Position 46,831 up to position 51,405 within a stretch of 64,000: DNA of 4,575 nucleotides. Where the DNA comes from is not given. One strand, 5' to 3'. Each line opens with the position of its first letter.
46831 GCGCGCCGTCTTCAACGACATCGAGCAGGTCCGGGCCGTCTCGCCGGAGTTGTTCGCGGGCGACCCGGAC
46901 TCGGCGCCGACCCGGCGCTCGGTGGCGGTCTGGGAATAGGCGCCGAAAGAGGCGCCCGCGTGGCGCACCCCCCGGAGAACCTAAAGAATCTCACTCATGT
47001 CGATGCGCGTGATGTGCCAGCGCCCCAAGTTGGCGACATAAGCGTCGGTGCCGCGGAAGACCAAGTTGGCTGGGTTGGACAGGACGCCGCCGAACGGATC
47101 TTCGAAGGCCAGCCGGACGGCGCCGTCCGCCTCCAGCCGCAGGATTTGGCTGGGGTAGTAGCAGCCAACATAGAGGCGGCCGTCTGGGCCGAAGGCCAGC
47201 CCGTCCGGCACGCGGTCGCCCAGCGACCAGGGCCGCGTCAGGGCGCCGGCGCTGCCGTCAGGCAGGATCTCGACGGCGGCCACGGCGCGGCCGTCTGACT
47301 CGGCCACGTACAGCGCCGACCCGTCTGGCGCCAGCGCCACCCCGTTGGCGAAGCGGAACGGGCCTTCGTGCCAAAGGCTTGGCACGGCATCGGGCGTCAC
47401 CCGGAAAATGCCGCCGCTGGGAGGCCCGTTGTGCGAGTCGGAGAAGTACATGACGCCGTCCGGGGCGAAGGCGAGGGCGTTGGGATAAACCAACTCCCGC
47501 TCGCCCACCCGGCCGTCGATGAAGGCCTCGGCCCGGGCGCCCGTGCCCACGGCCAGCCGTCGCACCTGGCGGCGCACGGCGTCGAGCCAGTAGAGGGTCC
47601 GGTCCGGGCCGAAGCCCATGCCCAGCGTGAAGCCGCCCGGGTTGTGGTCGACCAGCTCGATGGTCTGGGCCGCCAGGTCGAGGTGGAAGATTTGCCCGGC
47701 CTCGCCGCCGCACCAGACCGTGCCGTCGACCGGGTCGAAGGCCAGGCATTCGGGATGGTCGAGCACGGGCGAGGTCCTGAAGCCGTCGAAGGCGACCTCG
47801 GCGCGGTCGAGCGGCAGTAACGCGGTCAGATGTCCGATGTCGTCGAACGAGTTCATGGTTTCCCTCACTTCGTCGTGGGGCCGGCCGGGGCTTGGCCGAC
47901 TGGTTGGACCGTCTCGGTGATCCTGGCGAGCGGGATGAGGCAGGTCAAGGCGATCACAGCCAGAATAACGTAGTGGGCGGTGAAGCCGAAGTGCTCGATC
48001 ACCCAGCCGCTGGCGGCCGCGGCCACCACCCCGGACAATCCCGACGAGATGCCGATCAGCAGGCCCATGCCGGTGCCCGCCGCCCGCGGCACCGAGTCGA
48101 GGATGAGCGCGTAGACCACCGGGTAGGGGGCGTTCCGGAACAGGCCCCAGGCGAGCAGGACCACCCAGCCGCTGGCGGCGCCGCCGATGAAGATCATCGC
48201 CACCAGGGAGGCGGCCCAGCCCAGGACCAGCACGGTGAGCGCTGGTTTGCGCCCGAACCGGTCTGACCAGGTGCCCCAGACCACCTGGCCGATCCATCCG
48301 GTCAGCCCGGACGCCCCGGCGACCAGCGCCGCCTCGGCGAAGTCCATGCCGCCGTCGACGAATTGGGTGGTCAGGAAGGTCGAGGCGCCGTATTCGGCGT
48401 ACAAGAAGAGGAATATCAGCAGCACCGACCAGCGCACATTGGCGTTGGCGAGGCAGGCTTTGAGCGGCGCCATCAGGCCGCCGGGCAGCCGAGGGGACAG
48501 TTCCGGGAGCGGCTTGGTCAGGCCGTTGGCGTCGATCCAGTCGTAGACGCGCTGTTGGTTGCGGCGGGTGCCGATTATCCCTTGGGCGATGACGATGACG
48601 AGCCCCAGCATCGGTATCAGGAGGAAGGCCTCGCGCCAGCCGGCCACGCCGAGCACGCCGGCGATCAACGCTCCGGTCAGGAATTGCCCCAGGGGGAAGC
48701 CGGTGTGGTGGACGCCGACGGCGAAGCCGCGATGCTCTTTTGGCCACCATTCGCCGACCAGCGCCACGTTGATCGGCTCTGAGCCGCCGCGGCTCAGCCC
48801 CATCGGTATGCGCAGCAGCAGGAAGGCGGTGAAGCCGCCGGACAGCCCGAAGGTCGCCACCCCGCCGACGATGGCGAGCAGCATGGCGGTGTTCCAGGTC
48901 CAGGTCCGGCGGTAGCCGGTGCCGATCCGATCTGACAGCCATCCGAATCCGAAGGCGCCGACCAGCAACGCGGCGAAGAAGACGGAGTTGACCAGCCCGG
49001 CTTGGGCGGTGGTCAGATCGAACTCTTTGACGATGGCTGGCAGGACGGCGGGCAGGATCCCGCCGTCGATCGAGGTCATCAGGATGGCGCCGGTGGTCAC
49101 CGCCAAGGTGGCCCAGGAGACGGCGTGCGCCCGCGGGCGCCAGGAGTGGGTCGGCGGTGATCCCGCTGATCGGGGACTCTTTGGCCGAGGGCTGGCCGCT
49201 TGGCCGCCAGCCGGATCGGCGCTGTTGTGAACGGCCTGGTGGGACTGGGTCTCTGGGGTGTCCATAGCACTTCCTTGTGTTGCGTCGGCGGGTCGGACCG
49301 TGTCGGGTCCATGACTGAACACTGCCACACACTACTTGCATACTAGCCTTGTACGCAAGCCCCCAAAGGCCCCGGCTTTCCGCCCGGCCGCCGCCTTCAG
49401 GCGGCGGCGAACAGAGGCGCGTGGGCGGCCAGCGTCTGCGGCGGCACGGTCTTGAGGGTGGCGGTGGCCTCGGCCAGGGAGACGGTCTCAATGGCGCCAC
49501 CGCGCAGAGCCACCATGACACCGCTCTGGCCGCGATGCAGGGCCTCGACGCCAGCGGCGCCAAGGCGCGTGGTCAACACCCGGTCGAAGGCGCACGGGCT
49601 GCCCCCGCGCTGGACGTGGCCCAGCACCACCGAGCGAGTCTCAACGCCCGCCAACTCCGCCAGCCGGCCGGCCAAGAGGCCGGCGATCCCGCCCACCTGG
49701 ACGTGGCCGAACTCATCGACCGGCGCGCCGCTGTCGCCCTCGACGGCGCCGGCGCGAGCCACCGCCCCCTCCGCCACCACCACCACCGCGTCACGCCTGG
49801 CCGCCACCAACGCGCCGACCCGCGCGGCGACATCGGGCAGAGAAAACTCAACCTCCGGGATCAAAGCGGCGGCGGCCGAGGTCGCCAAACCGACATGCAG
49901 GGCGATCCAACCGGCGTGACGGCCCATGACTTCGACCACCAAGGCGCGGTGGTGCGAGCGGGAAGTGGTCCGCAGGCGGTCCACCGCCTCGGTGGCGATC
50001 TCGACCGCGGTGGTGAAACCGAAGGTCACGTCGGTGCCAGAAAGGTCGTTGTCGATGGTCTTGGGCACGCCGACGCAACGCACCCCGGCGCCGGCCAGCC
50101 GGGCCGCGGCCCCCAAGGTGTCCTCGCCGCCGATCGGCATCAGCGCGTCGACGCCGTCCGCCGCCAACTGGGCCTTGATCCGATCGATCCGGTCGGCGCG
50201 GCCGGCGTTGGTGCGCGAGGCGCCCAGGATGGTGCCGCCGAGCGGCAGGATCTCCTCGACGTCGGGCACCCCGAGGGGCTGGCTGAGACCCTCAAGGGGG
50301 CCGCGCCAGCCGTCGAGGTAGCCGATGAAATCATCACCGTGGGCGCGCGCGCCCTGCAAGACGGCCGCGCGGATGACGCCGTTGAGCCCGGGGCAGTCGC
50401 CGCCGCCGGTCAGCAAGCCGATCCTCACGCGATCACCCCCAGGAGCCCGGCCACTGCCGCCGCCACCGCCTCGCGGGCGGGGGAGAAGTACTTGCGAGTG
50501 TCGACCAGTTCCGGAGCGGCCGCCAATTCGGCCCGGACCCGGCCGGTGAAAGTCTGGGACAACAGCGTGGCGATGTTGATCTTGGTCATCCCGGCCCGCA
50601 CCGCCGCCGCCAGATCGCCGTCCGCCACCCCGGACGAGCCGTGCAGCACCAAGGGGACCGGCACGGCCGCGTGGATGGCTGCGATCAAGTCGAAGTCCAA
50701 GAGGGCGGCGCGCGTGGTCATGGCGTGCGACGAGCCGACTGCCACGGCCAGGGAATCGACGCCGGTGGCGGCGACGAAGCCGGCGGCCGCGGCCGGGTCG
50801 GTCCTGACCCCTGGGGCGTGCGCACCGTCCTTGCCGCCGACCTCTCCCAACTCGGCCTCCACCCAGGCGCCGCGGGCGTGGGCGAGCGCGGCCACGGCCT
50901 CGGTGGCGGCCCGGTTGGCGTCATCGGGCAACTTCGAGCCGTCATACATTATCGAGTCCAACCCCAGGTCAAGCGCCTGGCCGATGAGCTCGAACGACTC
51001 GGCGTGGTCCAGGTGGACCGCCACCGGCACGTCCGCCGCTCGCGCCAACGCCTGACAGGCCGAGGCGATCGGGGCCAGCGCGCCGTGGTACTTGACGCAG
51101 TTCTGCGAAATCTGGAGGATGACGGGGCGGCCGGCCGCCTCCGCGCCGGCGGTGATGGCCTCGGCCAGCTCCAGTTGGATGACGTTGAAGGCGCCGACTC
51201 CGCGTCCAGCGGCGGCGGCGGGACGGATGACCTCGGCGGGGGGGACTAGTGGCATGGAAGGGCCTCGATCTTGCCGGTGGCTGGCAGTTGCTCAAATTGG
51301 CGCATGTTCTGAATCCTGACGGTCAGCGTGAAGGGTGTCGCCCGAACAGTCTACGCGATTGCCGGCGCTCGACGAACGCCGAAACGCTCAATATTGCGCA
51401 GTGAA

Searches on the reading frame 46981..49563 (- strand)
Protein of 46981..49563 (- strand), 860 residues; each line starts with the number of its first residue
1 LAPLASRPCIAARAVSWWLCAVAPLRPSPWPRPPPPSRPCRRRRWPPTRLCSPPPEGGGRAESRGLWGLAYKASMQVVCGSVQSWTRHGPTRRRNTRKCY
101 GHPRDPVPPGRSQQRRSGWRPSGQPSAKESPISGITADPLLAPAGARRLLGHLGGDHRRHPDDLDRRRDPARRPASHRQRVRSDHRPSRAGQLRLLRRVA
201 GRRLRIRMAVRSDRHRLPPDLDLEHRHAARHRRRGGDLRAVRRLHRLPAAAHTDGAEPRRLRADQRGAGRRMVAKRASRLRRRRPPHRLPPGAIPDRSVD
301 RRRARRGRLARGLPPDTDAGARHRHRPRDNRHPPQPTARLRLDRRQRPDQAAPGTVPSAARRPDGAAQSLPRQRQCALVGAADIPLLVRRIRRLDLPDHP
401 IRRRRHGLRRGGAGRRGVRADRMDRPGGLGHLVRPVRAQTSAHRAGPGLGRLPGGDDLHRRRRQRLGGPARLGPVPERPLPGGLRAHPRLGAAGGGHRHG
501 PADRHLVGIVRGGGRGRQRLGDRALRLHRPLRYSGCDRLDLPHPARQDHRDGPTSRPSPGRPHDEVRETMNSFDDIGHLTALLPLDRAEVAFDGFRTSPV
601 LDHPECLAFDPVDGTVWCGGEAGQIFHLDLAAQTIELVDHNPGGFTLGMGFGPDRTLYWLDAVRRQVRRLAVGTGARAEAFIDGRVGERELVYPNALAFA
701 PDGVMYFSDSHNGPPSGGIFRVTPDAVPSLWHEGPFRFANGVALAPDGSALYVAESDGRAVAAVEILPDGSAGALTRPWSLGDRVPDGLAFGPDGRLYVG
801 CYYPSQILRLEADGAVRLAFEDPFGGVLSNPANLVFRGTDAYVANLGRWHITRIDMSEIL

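Call 33: search_protein_families(library=pfam, proteins=[window:46981-49563:-], max_evalue=0.001)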
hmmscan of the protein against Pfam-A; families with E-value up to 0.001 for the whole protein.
window:46981-49563:- (860 aa): 1 family
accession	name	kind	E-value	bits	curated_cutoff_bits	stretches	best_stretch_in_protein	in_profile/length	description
PF08450.18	SGL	-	4.4e-15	56.4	26.3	1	605-840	3-236/246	SMP-30/Gluconolactonase/LRE-like region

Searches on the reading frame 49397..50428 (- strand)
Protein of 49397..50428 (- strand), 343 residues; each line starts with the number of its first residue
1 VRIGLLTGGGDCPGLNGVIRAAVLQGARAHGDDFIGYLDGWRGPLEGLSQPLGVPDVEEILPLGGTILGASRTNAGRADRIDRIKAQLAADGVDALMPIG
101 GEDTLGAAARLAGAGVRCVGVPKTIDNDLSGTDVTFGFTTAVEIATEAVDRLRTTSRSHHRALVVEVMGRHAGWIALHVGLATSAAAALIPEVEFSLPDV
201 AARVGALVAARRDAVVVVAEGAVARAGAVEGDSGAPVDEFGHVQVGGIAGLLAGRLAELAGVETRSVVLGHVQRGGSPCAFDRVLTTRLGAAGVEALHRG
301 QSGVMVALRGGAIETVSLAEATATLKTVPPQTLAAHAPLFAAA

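Call 33: search_protein_families(library=pfam, proteins=[window:49397-50428:-], max_evalue=0.001)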
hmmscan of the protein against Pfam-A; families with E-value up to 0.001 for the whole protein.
window:49397-50428:- (343 aa): 1 family
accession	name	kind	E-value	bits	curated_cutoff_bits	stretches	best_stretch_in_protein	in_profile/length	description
PF00365.25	PFK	-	1.2e-87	294.2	30.9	1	2-297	1-277/277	Phosphofructokinase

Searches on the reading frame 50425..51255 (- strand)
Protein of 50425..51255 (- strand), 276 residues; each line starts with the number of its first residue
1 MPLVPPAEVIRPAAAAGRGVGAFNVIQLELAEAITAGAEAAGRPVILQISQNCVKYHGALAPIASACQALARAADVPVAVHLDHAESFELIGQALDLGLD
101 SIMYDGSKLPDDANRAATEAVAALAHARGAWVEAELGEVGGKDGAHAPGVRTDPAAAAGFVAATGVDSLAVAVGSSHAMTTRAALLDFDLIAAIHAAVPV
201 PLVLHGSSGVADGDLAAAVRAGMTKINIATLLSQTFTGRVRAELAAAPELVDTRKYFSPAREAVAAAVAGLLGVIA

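Call 33: search_protein_families(library=pfam, proteins=[window:50425-51255:-], max_evalue=0.001)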
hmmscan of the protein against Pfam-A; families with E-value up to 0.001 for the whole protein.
window:50425-51255:- (276 aa): 1 family
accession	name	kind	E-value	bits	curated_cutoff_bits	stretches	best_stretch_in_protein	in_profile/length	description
PF01116.26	F_bP_aldolase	-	1.4e-81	274.5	25.5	1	7-270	4-267/277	Fructose-bisphosphate aldolase class-II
